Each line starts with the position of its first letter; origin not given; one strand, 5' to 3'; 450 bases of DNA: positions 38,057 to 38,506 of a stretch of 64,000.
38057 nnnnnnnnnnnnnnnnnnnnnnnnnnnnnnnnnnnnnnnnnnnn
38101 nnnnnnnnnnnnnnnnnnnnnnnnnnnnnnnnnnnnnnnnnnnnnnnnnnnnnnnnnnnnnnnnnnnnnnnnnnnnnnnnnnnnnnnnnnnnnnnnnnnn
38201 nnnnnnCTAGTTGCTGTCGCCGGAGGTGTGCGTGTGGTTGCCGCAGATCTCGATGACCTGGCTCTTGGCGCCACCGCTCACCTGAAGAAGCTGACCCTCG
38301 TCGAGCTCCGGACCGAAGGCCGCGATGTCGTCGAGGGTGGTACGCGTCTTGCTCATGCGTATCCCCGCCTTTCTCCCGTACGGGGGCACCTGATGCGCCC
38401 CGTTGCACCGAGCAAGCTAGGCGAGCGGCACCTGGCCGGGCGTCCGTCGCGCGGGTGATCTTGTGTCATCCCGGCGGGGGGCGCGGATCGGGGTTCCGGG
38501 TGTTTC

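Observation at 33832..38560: Complete, translationally coupled graspetide (ATP-grasp RiPP) biosynthetic gene cluster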

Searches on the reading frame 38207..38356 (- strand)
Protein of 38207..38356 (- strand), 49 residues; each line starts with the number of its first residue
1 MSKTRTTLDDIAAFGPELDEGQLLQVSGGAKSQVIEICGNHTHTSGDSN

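Call 3: search_protein_families(library=ncbifam, proteins=[window:38207-38356:-], max_evalue=0.01)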
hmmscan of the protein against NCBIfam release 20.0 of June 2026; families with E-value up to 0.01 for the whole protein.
window:38207-38356:- (49 aa): 1 family
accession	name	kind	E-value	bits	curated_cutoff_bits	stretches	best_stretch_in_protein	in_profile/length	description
TIGR04497.1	GRASP_targ_2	subfamily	5.2e-05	23.2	32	1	5-31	2-28/50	putative ATP-grasp target RiPP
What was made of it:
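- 38207..38356 (-): Precursor peptide, 49 aa: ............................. | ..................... The leader is 38270-38356, the core 38210-38269 and the stop codon 38207-38209. Only the leader matches TIGR04497 (23 bits, cutoff 32; call 3).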

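Call 4: search_protein_families(library=pfam, proteins=[window:38207-38356:-], max_evalue=0.01)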
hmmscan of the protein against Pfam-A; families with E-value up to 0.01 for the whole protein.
window:38207-38356:- (49 aa): 0 families

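Call 68: list_cluster_members(proteins=[window:38207-38356:-, window:37192-38157:-, window:36146-37195:-, window:35961-36149:-, window:33832-35964:-])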
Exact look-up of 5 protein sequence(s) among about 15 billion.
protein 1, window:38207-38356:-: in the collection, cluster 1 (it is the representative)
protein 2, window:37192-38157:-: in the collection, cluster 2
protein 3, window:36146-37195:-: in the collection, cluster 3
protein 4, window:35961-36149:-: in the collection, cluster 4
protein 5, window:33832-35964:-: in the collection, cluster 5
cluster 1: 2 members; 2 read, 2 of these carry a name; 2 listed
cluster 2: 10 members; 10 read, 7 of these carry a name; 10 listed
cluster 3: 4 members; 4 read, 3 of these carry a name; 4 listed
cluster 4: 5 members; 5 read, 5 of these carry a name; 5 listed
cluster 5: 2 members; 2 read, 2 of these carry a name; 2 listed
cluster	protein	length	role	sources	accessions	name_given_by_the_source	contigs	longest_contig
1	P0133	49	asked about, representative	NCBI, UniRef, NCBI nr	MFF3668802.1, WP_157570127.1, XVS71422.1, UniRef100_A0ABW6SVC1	hypothetical protein [Microtetraspora malaysiensis] | Uncharacterized protein n=1 Tax=Microtetraspora malaysiensis TaxID=161358 ...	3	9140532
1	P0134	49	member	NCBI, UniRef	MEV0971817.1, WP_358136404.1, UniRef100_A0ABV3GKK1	hypothetical protein [Microtetraspora glauca] | Albusnodin family lasso peptide n=1 Tax=Microtetraspora glauca TaxID=1996 ...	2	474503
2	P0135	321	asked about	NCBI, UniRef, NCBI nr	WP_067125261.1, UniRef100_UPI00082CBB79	MvdC/MvdD family ATP grasp protein [Microtetraspora malaysiensis] | MvdC/MvdD family ATP grasp protein n=1 Tax=Microtetraspora malaysiensis TaxID=161358 ... | ATP-dependent carboxylate-amine ligase [Microtetraspora malaysiensis]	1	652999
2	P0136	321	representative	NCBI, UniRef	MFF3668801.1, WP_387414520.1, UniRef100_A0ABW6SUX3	MvdC/MvdD family ATP grasp protein [Microtetraspora malaysiensis] | MvdC/MvdD family ATP grasp protein n=1 Tax=Microtetraspora malaysiensis TaxID=161358 ...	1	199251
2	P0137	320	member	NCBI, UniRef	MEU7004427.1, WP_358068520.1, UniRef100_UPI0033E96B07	MvdC/MvdD family ATP grasp protein [Nonomuraea sp. NPDC046570] | MvdC/MvdD family ATP grasp protein n=1 Tax=Nonomuraea sp. NPDC046570 TaxID=3155255 ...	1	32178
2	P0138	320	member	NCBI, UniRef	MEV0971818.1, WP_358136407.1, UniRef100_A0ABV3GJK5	MvdC/MvdD family ATP grasp protein [Microtetraspora glauca] | MvdC/MvdD family ATP grasp protein n=1 Tax=Microtetraspora glauca TaxID=1996 ...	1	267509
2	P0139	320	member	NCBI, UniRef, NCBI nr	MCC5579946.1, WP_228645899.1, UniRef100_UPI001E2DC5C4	ATP-dependent carboxylate-amine ligase [Microtetraspora sp. AC03309] | MvdC/MvdD family ATP grasp protein n=1 Tax=Microtetraspora sp. AC03309 TaxID=2779376 ...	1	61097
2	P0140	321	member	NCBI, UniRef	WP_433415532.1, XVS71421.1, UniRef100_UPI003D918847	MvdC/MvdD family ATP grasp protein [Microtetraspora malaysiensis] | MvdC/MvdD family ATP grasp protein n=1 Tax=Microtetraspora malaysiensis TaxID=161358 ...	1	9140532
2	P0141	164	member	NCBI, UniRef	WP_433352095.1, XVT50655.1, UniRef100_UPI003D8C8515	hypothetical protein ACQP25_03585 [Microtetraspora malaysiensis] | hypothetical protein n=1 Tax=Microtetraspora malaysiensis TaxID=161358 RepID=UPI003D8C8515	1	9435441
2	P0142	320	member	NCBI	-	-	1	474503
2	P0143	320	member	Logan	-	-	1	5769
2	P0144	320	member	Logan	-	-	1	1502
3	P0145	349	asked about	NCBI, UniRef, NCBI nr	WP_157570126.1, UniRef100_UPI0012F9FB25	TIGR04500 family putative peptide maturation system protein [Microtetraspora malaysiensis] | TIGR04500 family putative peptide maturation system protein n=1 Tax=Microtetraspora ...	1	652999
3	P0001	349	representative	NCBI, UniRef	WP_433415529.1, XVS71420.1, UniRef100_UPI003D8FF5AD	TIGR04500 family putative peptide maturation system protein [Microtetraspora malaysiensis] | TIGR04500 family putative peptide maturation system protein n=1 Tax=Microtetraspora ...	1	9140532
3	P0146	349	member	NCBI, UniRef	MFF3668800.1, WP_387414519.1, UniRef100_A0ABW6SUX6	TIGR04500 family putative peptide maturation system protein [Microtetraspora malaysiensis] | TIGR04500 family putative peptide maturation system protein n=1 Tax=Microtetraspora ...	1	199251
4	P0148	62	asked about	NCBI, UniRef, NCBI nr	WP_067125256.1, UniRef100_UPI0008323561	hypothetical protein [Microtetraspora malaysiensis] | hypothetical protein n=1 Tax=Microtetraspora malaysiensis TaxID=161358 RepID=UPI0008323561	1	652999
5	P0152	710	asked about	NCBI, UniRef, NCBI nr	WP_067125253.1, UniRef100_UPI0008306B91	peptidase domain-containing ABC transporter [Microtetraspora malaysiensis] | peptidase domain-containing ABC transporter n=1 Tax=Microtetraspora malaysiensis ...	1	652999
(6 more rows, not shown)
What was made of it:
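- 38207..38356 (-): It is identical to WP_157570127.1 (call 68).
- On TIGR04187 (GRASP_SAV_5884 ATP-grasp maturase): RefSeq names the protein 'MvdC/MvdD family ATP grasp protein' (call 68).
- Checked: Each translation is identical to a RefSeq protein of Microtetraspora malaysiensis (call 68): WP_157570127.1, WP_067125261.1, WP_157570126.1, WP_067125256.1 and WP_067125253.1.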

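Call 83: find_homologous_proteins(query=A5, max_evalue=0.01)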
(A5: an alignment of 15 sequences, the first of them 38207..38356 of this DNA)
Query A5 (15 sequences) (49 aa, profile of the alignment): 23 proteins with E <= 0.01 among 86 candidates.
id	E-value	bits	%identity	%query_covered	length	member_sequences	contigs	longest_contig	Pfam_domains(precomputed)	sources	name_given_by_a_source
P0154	5.7e-28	114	94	100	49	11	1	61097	PF27893.1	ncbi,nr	ncbi:hypothetical protein IMZ11_30410 [Microtetraspora sp. AC03309]|nr:hypothetical protein [Microte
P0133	1.4e-27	113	100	100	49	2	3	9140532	PF27893.1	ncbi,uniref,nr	ncbi:hypothetical protein [Microtetraspora malaysiensis]|uniref:Uncharacterized protein n=1 Tax=Micr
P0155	2.7e-26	109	82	100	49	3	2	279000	PF27893.1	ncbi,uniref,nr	ncbi:hypothetical protein [Streptosporangium carneum]|uniref:Uncharacterized protein n=1 Tax=Strepto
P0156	3.4e-26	108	82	100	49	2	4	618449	PF27893.1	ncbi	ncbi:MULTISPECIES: hypothetical protein [unclassified Nonomuraea]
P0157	4.4e-26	108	83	98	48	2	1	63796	PF27893.1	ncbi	ncbi:hypothetical protein AB0O34_15985 [Sphaerisporangium sp. NPDC088356]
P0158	5.0e-26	108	81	98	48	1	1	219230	PF27893.1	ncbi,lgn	ncbi:hypothetical protein AB0395_03450 [Streptosporangium sp. NPDC051023]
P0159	5.2e-26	108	80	100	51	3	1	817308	PF27893.1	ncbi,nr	ncbi:hypothetical protein GCM10010176_007700 [Nonomuraea spiralis]|nr:hypothetical protein GCM100101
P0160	5.3e-26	108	84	100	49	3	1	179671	PF27893.1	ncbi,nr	ncbi:hypothetical protein [Sphaerisporangium perillae]|nr:hypothetical protein [Sphaerisporangium pe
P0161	6.2e-26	108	80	100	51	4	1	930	PF27893.1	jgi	jgi:hypothetical protein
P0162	7.1e-26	107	83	96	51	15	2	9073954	PF27893.1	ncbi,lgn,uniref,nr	ncbi:hypothetical protein Nocox_39915 [Nonomuraea coxensis DSM 45129]|uniref:Uncharacterized protein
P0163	7.7e-26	107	84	100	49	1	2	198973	PF27893.1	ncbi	ncbi:hypothetical protein AB0B89_00790 [Sphaerisporangium sp. NPDC049002]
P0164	5.7e-25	104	80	100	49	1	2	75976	PF27893.1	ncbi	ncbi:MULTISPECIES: hypothetical protein [unclassified Nonomuraea]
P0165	5.7e-24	101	78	100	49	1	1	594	PF27893.1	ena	-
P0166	8.7e-23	97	49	96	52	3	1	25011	PF27893.1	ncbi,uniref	ncbi:hypothetical protein AB0K00_56015 [Dactylosporangium sp. NPDC049525]|uniref:hypothetical protei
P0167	1.1e-22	97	52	90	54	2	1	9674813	PF27893.1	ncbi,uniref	ncbi:hypothetical protein [Dactylosporangium sp. CA-139066]|uniref:hypothetical protein n=1 Tax=Dact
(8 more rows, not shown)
